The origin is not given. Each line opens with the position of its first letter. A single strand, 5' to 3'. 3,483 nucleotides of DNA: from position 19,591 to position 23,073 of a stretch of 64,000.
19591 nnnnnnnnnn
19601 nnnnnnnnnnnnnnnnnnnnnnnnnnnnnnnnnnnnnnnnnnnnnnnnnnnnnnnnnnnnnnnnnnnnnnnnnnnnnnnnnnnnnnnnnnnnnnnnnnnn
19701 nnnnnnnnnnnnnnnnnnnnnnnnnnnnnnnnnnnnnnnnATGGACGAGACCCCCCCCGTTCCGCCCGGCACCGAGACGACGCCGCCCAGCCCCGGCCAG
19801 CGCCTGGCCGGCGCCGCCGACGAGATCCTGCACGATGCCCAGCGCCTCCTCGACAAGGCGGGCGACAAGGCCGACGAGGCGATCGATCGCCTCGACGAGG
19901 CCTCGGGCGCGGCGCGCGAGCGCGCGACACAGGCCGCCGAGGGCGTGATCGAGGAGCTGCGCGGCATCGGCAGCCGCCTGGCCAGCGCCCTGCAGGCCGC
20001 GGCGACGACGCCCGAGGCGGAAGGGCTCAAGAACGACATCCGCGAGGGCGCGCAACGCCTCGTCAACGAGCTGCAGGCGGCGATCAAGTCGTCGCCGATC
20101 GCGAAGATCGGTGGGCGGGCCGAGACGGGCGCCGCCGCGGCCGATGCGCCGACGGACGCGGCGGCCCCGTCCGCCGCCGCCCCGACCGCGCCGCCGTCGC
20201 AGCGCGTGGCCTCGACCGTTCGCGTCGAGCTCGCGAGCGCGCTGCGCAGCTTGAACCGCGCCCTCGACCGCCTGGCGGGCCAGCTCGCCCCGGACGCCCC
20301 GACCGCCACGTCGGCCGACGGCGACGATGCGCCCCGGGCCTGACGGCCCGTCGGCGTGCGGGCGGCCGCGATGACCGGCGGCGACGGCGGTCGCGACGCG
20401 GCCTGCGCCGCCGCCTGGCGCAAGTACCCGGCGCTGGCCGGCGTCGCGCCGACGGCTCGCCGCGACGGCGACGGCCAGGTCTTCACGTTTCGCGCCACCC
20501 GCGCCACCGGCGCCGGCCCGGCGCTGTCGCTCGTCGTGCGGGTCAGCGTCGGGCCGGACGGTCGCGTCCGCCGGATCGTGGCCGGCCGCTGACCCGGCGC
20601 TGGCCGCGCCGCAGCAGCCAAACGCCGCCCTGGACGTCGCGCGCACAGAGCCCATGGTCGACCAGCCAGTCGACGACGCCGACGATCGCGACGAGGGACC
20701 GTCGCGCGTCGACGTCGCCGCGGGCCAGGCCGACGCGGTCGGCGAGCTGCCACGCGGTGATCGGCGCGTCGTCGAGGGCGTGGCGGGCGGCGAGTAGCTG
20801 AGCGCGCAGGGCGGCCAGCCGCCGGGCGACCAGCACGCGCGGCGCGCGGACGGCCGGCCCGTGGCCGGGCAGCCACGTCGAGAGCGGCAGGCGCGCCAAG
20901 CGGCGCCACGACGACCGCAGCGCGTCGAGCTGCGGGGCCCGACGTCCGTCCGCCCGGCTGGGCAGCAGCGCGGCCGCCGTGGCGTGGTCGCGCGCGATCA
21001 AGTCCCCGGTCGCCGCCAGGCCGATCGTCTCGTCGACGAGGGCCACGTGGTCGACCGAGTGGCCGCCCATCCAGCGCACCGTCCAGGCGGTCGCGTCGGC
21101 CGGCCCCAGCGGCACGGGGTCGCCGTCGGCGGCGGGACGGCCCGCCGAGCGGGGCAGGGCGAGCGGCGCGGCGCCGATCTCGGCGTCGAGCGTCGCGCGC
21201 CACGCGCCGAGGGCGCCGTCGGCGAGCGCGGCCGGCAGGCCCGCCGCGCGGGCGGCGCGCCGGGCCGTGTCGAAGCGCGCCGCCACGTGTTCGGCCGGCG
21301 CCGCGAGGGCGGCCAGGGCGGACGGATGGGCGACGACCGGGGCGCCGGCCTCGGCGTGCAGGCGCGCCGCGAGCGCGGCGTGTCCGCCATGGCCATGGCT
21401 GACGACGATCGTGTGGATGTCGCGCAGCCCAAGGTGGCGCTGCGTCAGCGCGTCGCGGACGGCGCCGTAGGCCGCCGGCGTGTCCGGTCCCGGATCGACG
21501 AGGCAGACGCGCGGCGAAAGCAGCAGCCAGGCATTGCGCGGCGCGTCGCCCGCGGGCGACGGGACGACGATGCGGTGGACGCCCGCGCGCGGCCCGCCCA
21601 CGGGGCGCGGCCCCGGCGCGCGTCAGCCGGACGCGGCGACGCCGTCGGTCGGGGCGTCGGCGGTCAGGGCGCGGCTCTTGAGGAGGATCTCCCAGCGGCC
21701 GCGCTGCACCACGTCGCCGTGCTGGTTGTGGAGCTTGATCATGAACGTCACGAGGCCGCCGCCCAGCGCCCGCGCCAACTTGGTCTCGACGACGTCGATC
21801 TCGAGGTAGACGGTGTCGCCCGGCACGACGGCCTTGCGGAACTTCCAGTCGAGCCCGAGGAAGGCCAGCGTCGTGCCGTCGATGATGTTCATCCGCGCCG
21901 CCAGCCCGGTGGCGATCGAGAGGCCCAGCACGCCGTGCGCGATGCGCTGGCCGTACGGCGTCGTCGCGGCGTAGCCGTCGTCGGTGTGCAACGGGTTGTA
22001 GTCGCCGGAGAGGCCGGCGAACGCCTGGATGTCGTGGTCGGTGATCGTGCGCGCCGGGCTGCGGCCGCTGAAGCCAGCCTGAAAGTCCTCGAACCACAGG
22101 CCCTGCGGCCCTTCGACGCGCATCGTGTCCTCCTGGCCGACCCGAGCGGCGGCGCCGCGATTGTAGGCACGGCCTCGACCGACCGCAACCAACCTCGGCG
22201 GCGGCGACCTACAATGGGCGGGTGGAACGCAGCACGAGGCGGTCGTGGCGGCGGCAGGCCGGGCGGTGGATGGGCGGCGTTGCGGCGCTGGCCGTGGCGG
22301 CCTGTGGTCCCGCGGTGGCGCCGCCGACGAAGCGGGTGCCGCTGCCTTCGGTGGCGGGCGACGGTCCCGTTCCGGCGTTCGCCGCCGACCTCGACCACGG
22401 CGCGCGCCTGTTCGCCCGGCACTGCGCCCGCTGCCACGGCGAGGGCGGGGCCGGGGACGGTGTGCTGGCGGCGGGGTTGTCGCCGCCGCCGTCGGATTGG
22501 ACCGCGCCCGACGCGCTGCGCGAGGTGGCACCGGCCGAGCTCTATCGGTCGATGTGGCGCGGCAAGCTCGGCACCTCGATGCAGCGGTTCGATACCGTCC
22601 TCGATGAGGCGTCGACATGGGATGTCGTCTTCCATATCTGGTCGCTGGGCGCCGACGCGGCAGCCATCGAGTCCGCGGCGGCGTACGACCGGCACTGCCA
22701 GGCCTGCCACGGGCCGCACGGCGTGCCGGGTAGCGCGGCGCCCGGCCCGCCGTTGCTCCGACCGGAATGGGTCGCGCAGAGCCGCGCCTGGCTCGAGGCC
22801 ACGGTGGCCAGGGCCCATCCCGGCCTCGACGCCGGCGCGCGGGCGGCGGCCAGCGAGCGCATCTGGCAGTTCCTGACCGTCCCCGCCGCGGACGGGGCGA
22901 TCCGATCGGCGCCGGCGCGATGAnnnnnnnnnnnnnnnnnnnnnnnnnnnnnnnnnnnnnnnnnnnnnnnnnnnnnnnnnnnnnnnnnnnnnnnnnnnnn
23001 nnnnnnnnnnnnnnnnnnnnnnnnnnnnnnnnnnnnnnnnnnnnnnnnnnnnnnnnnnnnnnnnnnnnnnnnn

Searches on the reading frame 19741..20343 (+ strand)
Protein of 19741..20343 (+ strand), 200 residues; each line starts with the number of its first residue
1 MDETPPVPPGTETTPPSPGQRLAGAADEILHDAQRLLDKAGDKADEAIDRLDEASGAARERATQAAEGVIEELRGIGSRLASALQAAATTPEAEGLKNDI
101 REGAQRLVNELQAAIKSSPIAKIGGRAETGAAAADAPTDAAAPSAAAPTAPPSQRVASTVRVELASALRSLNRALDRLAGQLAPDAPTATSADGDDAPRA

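Call 18: search_protein_families(library=pfam, proteins=[window:19741-20343:+], max_evalue=0.001)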
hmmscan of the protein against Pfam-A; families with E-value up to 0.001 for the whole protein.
window:19741-20343:+ (200 aa): 0 families

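Call 77: search_protein_families(library=pfam, proteins=[window:19741-20343:+], max_evalue=10)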
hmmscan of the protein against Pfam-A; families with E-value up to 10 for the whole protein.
window:19741-20343:+ (200 aa): 9 families
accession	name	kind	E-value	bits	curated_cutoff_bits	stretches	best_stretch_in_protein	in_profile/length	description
PF12699.13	phiKZ_IP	-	0.0014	18.4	27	1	7-85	281-364/387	phiKZ-like phage internal head proteins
PF13747.11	DUF4164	-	0.0052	17.6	27.2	1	31-109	7-78/89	Domain of unknown function (DUF4164)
PF01442.23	Apolipoprotein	-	0.03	14.5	90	1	31-87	132-188/190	Apolipoprotein A1/A4/E domain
PF05008.21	V-SNARE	-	0.056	14.3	25.9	1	29-102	4-76/92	Vesicle transport v-SNARE protein N-terminus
PF07464.16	ApoLp-III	-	0.066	13.8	36.3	1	30-116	24-108/146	Apolipophorin-III precursor (apoLp-III)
PF05402.18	PqqD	-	0.31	11.9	23.4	1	35-76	24-64/67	Coenzyme PQQ synthesis protein D (PqqD)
PF11336.14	DUF3138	-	0.33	10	27.3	1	81-150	15-85/525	Protein of unknown function (DUF3138)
PF22638.1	FlgK_D1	-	0.79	9.7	28.6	1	79-113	21-55/233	Flagellar hook-associated protein FlgK helical domain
PF19493.4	Trypco1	-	3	8.9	24.6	1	52-92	24-63/98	Trypsin-co-occurring domain 1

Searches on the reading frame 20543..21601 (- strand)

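Call 18: search_protein_families(library=pfam, proteins=[window:20543-21601:-], max_evalue=0.001)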
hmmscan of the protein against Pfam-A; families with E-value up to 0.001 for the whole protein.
window:20543-21601:- (352 aa): 1 family
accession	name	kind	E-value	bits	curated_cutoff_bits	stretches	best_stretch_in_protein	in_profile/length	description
PF00753.33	Lactamase_B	-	4.4e-14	53.3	22.7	1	21-247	5-196/196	Metallo-beta-lactamase superfamily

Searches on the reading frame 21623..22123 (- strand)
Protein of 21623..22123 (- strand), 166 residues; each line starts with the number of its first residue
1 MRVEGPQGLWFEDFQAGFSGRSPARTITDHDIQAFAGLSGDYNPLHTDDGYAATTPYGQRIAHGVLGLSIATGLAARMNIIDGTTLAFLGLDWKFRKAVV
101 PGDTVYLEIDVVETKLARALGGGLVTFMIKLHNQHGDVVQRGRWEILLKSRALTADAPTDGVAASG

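Call 18: search_protein_families(library=pfam, proteins=[window:21623-22123:-], max_evalue=0.001)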
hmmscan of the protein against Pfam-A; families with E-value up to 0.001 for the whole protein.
window:21623-22123:- (166 aa): 3 families
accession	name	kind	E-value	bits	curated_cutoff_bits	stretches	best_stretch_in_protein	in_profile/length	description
PF01575.25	MaoC_dehydratas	-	6.8e-21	74.6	27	1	22-117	13-107/123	MaoC like domain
PF13452.11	FAS1_DH_region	-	5e-06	27.1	22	1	25-139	12-129/132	FAS1-like, dehydratase domain region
PF19315.5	MC_hydratase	-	0.0006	19.5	26.5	0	44-147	249-350/353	Mesaconyl-CoA hydratase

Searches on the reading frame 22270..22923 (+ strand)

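Call 19: search_protein_families(library=pfam, proteins=[window:22270-22923:+], max_evalue=0.001)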
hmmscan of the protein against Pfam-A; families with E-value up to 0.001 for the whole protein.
window:22270-22923:+ (217 aa): 2 families
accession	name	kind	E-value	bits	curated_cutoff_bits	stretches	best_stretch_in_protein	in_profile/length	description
PF13442.11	Cytochrome_CBB3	-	2.4e-16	60.2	27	2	39-120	1-65/68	Cytochrome C oxidase, cbb3-type, subunit III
PF00034.26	Cytochrom_C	-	2.3e-13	51.7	21.3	1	43-126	3-89/90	Cytochrome c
